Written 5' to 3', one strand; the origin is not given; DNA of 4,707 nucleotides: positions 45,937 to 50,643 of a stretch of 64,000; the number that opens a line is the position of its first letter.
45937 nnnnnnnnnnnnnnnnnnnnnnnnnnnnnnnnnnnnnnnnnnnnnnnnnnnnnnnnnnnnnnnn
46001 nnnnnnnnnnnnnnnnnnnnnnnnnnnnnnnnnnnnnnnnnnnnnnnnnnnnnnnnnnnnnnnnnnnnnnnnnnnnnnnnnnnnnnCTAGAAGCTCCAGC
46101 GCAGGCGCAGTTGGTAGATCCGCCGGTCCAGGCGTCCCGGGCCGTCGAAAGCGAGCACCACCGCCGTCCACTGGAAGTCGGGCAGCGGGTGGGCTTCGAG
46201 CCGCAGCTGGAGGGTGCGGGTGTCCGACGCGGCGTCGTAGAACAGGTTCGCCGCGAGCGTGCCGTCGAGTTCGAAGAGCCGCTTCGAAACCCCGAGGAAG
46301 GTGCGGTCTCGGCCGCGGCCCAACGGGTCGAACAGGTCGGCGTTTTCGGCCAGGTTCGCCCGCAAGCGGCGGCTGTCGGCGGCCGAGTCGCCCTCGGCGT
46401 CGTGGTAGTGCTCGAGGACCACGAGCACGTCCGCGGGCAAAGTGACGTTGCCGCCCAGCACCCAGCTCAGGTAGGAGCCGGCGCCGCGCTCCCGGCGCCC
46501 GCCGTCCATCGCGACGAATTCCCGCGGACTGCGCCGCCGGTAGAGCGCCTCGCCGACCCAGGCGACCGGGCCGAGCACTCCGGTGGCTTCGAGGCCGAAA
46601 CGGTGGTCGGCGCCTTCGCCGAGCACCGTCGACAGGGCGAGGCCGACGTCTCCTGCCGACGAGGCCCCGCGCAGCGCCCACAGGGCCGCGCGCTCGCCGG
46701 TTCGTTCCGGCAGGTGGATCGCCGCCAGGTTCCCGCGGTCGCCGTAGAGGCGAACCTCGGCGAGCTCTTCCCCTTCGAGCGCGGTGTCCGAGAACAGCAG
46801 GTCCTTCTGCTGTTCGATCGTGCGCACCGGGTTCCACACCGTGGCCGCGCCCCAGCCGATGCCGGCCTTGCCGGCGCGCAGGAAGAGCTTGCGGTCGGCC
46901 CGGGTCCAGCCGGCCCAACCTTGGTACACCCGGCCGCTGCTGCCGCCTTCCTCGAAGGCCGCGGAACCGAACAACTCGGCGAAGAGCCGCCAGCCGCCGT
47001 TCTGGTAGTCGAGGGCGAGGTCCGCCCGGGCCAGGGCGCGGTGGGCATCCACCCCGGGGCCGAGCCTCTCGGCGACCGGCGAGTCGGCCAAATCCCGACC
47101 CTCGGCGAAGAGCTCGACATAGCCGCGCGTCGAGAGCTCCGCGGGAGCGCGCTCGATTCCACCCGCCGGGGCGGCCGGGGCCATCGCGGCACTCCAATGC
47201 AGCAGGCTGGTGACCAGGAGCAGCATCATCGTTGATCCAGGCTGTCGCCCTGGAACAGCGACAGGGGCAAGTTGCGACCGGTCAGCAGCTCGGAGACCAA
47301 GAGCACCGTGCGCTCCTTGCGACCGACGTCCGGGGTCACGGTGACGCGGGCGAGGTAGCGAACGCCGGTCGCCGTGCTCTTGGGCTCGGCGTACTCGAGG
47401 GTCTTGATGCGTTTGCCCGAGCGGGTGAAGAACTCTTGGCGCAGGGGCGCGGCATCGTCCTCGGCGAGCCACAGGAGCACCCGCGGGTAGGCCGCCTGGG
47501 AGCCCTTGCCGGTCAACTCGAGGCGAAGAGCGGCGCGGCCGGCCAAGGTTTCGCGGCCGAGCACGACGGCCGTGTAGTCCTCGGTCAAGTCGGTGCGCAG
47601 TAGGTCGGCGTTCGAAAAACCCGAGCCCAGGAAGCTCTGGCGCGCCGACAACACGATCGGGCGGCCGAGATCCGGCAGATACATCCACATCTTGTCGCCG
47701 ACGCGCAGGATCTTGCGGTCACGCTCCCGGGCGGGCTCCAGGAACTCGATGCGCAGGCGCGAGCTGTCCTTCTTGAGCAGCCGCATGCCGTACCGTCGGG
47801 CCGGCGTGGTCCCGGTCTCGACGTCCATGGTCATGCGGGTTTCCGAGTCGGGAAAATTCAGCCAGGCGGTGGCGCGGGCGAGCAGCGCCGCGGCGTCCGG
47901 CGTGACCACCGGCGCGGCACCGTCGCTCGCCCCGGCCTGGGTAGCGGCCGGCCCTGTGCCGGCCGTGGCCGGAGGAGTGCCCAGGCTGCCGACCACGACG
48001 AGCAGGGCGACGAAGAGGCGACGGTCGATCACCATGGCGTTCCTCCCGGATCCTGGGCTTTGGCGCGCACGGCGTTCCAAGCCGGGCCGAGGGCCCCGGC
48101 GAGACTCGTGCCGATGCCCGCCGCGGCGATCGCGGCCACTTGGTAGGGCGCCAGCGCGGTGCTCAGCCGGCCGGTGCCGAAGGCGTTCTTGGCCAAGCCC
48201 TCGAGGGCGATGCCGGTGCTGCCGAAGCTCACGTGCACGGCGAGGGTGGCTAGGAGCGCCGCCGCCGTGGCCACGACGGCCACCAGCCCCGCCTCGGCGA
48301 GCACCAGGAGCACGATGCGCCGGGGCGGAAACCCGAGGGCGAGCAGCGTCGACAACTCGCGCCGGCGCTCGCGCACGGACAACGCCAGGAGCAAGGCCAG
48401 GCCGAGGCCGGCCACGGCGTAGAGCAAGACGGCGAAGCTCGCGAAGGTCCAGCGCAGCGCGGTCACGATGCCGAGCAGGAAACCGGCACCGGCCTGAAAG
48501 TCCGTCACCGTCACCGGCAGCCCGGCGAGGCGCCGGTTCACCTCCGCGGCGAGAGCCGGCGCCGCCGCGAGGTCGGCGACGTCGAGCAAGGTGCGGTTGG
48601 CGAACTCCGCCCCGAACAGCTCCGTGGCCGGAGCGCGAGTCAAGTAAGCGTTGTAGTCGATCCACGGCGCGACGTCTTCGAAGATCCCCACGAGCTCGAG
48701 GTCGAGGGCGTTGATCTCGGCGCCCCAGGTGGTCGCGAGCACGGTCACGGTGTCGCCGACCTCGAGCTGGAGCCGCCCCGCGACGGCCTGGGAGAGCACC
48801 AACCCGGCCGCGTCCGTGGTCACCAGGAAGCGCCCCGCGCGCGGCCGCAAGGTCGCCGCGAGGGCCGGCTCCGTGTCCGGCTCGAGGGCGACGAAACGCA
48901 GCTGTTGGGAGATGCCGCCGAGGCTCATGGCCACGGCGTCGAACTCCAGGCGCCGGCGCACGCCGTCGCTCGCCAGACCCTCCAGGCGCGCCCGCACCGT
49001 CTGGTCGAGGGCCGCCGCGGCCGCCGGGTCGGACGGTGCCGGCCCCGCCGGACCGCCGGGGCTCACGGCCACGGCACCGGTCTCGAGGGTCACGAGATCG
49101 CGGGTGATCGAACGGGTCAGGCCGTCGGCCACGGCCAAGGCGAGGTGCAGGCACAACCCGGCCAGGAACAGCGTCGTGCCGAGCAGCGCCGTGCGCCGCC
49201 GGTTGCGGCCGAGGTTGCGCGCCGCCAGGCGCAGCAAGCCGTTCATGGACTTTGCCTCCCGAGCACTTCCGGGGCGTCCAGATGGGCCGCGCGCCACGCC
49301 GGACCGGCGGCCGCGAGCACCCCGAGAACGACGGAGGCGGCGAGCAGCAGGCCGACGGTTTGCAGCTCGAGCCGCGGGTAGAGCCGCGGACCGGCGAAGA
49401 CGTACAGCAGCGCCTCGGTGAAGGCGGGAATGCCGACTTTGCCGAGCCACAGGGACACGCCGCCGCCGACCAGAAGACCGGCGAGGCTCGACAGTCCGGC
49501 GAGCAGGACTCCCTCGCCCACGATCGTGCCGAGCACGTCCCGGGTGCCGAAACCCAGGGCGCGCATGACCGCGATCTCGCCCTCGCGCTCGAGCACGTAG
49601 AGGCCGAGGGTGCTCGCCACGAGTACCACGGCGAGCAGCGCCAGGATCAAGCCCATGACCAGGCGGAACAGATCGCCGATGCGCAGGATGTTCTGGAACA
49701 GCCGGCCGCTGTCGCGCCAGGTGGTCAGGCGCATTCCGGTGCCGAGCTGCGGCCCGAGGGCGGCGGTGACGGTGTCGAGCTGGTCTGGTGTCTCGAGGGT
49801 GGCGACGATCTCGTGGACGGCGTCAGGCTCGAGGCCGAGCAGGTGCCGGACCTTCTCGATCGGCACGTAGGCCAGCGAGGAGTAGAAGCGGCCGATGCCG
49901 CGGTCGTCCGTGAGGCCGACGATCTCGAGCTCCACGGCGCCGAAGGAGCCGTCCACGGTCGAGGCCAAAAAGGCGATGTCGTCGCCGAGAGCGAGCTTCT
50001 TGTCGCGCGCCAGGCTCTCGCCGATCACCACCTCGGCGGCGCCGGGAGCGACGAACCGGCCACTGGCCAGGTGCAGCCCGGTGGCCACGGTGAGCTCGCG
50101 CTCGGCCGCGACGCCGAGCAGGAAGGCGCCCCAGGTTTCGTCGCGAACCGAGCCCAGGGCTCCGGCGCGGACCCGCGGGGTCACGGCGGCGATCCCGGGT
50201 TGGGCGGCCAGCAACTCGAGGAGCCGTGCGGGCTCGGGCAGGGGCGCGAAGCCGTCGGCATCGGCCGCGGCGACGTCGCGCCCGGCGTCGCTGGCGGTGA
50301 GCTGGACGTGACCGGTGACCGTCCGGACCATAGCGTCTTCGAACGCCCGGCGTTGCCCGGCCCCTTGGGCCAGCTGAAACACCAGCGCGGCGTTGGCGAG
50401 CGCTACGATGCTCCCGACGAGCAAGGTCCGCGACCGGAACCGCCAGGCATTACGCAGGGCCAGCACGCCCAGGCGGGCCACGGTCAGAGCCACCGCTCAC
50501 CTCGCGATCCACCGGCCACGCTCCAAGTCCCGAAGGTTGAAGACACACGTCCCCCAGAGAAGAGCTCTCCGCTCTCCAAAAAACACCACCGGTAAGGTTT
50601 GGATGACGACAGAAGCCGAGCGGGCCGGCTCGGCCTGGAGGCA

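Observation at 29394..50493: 21-kb translationally coupled cluster: specialised acyl-ACP synthesis plus GT2/PIG-L deacetylase plus BtrH-like acyltransferases plus Lol-like export. Candidate novel N-acyl aminosugar glycolipid or outer-membrane lipid pathway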

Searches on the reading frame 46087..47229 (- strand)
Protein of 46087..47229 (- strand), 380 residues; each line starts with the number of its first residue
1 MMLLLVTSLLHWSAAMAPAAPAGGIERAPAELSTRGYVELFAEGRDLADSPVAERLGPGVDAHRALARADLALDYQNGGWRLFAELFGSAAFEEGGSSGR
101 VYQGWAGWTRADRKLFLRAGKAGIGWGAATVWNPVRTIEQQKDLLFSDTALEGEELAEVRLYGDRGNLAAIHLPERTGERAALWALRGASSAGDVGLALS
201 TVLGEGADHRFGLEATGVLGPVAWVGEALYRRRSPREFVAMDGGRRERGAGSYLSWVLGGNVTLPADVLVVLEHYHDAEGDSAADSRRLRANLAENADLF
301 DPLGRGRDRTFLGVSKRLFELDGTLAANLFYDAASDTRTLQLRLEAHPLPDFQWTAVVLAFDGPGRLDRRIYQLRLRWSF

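Call 6: search_protein_families(library=pfam, proteins=[window:46087-47229:-], max_evalue=0.01)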
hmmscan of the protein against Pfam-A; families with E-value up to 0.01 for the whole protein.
window:46087-47229:- (380 aa): 0 families

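Call 8: search_protein_families(library=ncbifam, proteins=[window:46087-47229:-], max_evalue=0.001)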
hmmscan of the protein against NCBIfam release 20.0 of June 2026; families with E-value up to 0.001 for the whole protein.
window:46087-47229:- (380 aa): 0 families

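Call 32: search_solved_structures(query=window:46087-47229:-, max_evalue=10)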
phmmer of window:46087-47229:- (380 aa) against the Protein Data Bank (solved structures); distinct sequences matched with E-value up to 10: 0.

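Call 43: search_protein_families(library=pfam, proteins=[window:46087-47229:-], max_evalue=5)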
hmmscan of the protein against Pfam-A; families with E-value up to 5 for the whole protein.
window:46087-47229:- (380 aa): 0 families

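Call 54: find_homologous_proteins(query=window:46087-47229:-, max_evalue=0.01)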
Query window:46087-47229:- (380 aa): 3 proteins with E <= 0.01 among 8000 candidates.
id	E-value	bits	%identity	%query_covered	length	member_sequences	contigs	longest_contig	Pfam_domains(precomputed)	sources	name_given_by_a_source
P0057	3.2e-234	795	95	100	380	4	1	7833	-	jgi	jgi:hypothetical protein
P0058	7.4e-161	554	74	92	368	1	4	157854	-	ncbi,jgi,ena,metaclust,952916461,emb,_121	jgi:hypothetical protein|metaclust:\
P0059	3.0e-52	196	36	91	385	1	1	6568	-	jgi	jgi:hypothetical protein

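Call 68: predict_structure(alignment_id=A3)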
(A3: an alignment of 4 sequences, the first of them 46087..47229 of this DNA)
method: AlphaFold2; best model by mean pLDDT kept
length: 380 residues; sequences in the alignment: 4
mean_pLDDT: 72.4   pTM: 0.69
mean pLDDT of the five models: 72.4, 70.0, 52.5, 43.7, 29.6
residues with pLDDT >= 90: 30; 70-90: 221; 50-70: 74; < 50: 55
segments of 3 or more residues with pLDDT < 50: 1-26, 57-60, 128-149
pLDDT, mean of each block of 10 residues (from residue 1): 43 40 48 85 75 51 68 85 80 60 81 82 54 35 46 72 83 61 79 84 70 84 82 67 73 79 87 81 75 72 67 89 90 82 91 91 74 89
secondary structure, 60 per line:
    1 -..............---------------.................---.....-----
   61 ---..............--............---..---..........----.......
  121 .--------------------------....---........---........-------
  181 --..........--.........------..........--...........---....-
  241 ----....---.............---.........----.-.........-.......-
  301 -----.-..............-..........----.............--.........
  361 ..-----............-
elements in order: H2-15 E31-47 H51-55 E64-77 E80-91 E100-109 E114-121 H148-151 E155-162 E166-173 E183-192 E195-203 E210-219 E222-232 E236-239 E245-248 E252-264 E268-276 H283-291 H293-299 E308-318 E323-332 E337-349 E352-362 E368-379

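Call 71: fold_search(model_id=the predicted structure, library=pdb)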
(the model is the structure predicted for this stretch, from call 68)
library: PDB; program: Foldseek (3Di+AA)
matches with E <= 10: 1014; with E <= 0.001: 212
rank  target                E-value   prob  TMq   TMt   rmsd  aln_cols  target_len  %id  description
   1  8byt_A                1.2e-09  1.00  0.50  0.60   8.4       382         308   10  Outer membrane attachment porin OmpM1 from Veillonella parvula, C3 symmetry (released 2023-11-08)
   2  5ldv                  1.6e-09  1.00  0.51  0.49   9.2       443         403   11  Crystal Structures of MOMP from Campylobacter jejuni (released 2016-10-26)
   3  8bys_A                1.8e-09  1.00  0.51  0.58   9.1       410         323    9  Outer membrane attachment porin OmpM1 from Veillonella parvula, native (released 2023-11-08)
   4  4afk                  2.1e-09  1.00  0.56  0.50   9.6       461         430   13  In meso structure of alginate transporter, AlgE, from Pseudomonas aeruginosa, PAO1 (released 2013-02-06)
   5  8pz4                  2.9e-09  1.00  0.55  0.46   9.6       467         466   12  Structure of alginate transporter, AlgE, solved at wavelength 2.755 A (released 2023-10-25)
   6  4azl_A                3.2e-09  1.00  0.55  0.51   9.9       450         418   12  In meso structure of alginate transporter, AlgE, from Pseudomoas aeruginosa, PAO1, crystal form 2. (released 2013-07-03)
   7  8q2o                  3.8e-09  1.00  0.55  0.47   9.6       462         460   12  Structure of alginate transporter AlgE from P. aeruginosa PAO1 by using Se-MAG for the the lipid cubic phase crystalliza (released 2024-05-15)
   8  3rbh_B                4.0e-09  1.00  0.57  0.51   8.6       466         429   12  Structure of alginate export protein AlgE from Pseudomonas aeruginosa (released 2011-07-27)
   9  8bym_A                4.4e-09  1.00  0.50  0.58   8.2       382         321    9  Outer membrane attachment porin OmpM1 from Veillonella parvula (released 2023-11-08)
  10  4xnk                  4.7e-09  1.00  0.56  0.51   9.6       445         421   12  X-ray structure of AlgE1 (released 2015-06-03)
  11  4b61_B                5.2e-09  1.00  0.55  0.49   9.5       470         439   12  In meso structure of alginate transporter, AlgE, from Pseudomoas aeruginosa, PAO1. Crystal form 3. (released 2013-07-17)
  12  3rbh_D                5.5e-09  1.00  0.55  0.52   9.3       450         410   13  Structure of alginate export protein AlgE from Pseudomonas aeruginosa (released 2011-07-27)
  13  1prn                  6.0e-09  1.00  0.50  0.63   8.3       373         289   12  REFINED STRUCTURE OF PORIN FROM RHODOPSEUDOMONAS BLASTICA AND COMPARISON WITH THE PORIN FROM RHODOBACTER CAPSULATUS (released 1994-10-15)
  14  5iyu                  6.4e-09  1.00  0.56  0.51   9.4       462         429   13  AlgE_CIM (released 2017-04-05)
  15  3rbh_C                9.2e-09  1.00  0.55  0.52   9.1       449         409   12  Structure of alginate export protein AlgE from Pseudomonas aeruginosa (released 2011-07-27)
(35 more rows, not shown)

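Call 73: search_protein_representatives(alignment_id=A3)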
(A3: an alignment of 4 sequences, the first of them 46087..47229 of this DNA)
Query: 4 sequences, 378 profile positions. Proteins with E-value up to 0.001 (for the whole library): 151; up to 1e-10: 25; up to 1e-30: 7. The best 150 are listed.
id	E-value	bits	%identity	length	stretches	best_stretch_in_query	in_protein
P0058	1.6e-196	669.0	-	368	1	1-378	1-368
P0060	3.4e-120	417.8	-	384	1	26-378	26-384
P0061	9.4e-77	274.9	-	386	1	8-378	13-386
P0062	5.9e-72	259.1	-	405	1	26-373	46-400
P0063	1.4e-69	251.3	-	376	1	29-377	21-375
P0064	5.6e-66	239.4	-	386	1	7-378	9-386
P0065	4.0e-55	203.7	-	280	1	15-285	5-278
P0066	9.2e-21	90.6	-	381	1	98-315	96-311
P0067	2.0e-20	89.5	-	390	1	10-335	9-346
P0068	8.6e-17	77.5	-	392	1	112-311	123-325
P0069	6.9e-16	74.6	-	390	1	110-356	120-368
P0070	1.6e-15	73.4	-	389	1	114-334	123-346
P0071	1.2e-14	70.4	-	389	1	66-334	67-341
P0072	1.6e-14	70.0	-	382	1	106-316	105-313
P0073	3.5e-14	68.9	-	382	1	94-360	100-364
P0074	7.0e-14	67.9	-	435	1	6-302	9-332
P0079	5.0e-12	61.8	-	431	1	68-300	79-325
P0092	1.4e-08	50.5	-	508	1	91-227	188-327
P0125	6.0e-06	41.8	-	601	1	88-230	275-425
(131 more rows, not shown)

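Call 74: search_protein_families(library=pfam, proteins=[P0060, P0062, P0066, P0067, P0068, P0071, P0074, P0079, P0092, P0125], max_evalue=0.01)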
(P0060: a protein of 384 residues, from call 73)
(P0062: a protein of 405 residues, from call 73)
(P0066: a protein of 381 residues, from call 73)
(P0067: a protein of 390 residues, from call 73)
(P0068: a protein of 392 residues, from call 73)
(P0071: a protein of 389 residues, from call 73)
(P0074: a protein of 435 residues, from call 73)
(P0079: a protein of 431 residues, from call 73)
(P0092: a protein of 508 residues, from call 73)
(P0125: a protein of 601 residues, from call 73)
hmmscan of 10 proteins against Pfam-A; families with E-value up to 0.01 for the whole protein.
P0060 (384 aa): 0 families

P0062 (405 aa): 0 families

P0066 (381 aa): 1 family
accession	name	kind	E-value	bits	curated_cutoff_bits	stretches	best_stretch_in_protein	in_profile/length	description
PF07396.17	Porin_O_P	-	0.0037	17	20.9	1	27-134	3-107/370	Phosphate-selective porin O and P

P0067 (390 aa): 0 families

P0068 (392 aa): 0 families

P0071 (389 aa): 0 families

P0074 (435 aa): 0 families

P0079 (431 aa): 0 families

P0092 (508 aa): 1 family
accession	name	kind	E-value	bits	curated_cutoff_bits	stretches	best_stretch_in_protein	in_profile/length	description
PF06980.17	DUF1302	-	0.0011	18.5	23.2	1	150-233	95-193/541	Protein of unknown function (DUF1302)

P0125 (601 aa): 0 families

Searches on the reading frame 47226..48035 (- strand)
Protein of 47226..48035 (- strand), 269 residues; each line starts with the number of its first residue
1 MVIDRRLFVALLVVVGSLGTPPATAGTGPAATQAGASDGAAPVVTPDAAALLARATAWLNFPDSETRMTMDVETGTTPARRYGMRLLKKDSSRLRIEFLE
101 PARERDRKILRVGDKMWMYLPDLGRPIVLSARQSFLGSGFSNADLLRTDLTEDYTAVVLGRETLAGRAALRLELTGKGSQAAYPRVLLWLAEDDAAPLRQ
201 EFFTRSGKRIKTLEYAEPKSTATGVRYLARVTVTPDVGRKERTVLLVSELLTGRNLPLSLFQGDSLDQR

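Call 6: search_protein_families(library=pfam, proteins=[window:47226-48035:-], max_evalue=0.01)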
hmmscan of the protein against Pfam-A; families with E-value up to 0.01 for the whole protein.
window:47226-48035:- (269 aa): 2 families
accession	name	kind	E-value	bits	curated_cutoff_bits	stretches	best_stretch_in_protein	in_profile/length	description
PF17131.11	LolA_like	-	1.4e-37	129.6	30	1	96-266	7-182/184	Outer membrane lipoprotein-sorting protein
PF03888.20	MucB_RseB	-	1.8e-05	24.8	22.3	1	103-214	52-159/178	MucB/RseB N-terminal domain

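Call 8: search_protein_families(library=ncbifam, proteins=[window:47226-48035:-], max_evalue=0.001)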
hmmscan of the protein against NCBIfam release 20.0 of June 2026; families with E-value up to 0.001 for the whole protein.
window:47226-48035:- (269 aa): 0 families

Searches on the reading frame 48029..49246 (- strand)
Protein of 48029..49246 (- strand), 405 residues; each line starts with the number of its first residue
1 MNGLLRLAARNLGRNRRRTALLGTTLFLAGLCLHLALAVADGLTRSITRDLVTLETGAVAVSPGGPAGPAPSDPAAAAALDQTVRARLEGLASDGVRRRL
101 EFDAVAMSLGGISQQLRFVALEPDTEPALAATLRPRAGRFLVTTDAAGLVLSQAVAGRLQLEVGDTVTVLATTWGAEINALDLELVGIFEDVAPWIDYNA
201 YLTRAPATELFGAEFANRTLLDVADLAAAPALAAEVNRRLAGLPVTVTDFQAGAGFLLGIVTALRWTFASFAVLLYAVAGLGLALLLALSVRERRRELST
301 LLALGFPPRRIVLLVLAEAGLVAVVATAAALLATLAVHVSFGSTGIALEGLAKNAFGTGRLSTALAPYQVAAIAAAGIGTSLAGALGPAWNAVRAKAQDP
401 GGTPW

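Call 6: search_protein_families(library=pfam, proteins=[window:48029-49246:-], max_evalue=0.01)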
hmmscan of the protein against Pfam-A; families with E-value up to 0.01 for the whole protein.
window:48029-49246:- (405 aa): 2 families
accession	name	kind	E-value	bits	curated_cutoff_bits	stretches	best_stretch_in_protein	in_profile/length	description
PF02687.27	FtsX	-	3e-12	47.1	25.5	1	270-395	2-118/120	FtsX-like permease C-terminal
PF12704.14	MacB_PCD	-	3.4e-07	31.2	27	1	35-238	17-206/207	MacB-like periplasmic core domain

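Call 8: search_protein_families(library=ncbifam, proteins=[window:48029-49246:-], max_evalue=0.001)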
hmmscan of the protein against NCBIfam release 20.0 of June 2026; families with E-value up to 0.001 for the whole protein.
window:48029-49246:- (405 aa): 2 families
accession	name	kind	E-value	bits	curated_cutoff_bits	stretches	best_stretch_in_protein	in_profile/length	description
TIGR02212.1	lolCE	equivalog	6.4e-11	41.8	362.45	1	148-396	144-403/411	lipoprotein-releasing ABC transporter permease subunit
TIGR03434.1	ADOP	subfamily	0.00015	20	622.3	1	185-343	595-756/803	ADOP family duplicated permease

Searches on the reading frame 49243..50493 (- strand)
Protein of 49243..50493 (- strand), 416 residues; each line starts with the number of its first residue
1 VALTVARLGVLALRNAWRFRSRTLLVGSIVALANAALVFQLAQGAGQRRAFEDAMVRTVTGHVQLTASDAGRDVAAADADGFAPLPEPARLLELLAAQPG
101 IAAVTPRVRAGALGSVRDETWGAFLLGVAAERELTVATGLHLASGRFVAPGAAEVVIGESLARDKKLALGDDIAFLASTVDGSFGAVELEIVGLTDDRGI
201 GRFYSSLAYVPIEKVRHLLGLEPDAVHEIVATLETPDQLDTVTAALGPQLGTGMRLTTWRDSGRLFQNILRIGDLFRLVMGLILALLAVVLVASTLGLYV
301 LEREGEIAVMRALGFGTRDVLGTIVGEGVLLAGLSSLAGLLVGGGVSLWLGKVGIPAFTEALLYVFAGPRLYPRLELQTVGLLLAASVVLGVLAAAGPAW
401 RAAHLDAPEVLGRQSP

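Call 6: search_protein_families(library=pfam, proteins=[window:49243-50493:-], max_evalue=0.01)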
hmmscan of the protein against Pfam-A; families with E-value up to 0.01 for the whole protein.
window:49243-50493:- (416 aa): 2 families
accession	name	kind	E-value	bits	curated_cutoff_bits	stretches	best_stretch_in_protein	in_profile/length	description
PF12704.14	MacB_PCD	-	7.9e-15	56.1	27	1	28-246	6-204/207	MacB-like periplasmic core domain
PF02687.27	FtsX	-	3.5e-14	53.3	25.5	1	279-405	2-118/120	FtsX-like permease C-terminal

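Call 8: search_protein_families(library=ncbifam, proteins=[window:49243-50493:-], max_evalue=0.001)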
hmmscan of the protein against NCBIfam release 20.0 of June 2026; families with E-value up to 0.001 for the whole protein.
window:49243-50493:- (416 aa): 7 families
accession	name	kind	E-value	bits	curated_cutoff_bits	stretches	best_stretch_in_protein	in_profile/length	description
TIGR02212.1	lolCE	equivalog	2e-32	112.6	362.45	1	32-411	33-408/411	lipoprotein-releasing ABC transporter permease subunit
NF008357.0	PRK11146.1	exception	1.5e-18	66.9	439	1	84-412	74-412/414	lipoprotein-releasing ABC transporter permease subunit LolE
TIGR02213.1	lolE_release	exception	1.6e-15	56.9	540.35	1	30-412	31-409/411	lipoprotein-releasing ABC transporter permease subunit LolE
NF008076.0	PRK10814.1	exception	7.3e-14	51.6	473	1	99-411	88-396/399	lipoprotein-releasing ABC transporter permease subunit LolC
NF041854.1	ABC_perm_YbbP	equivalog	1.1e-08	33.5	999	1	235-384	202-351/806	putative ABC transporter permease subunit YbbP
TIGR03434.1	ADOP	subfamily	1e-07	30.5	622.3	1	276-411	676-800/803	ADOP family duplicated permease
NF038347.1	FtsX_Gpos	exception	0.00032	20.1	225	1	269-393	163-285/296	permease-like cell division protein FtsX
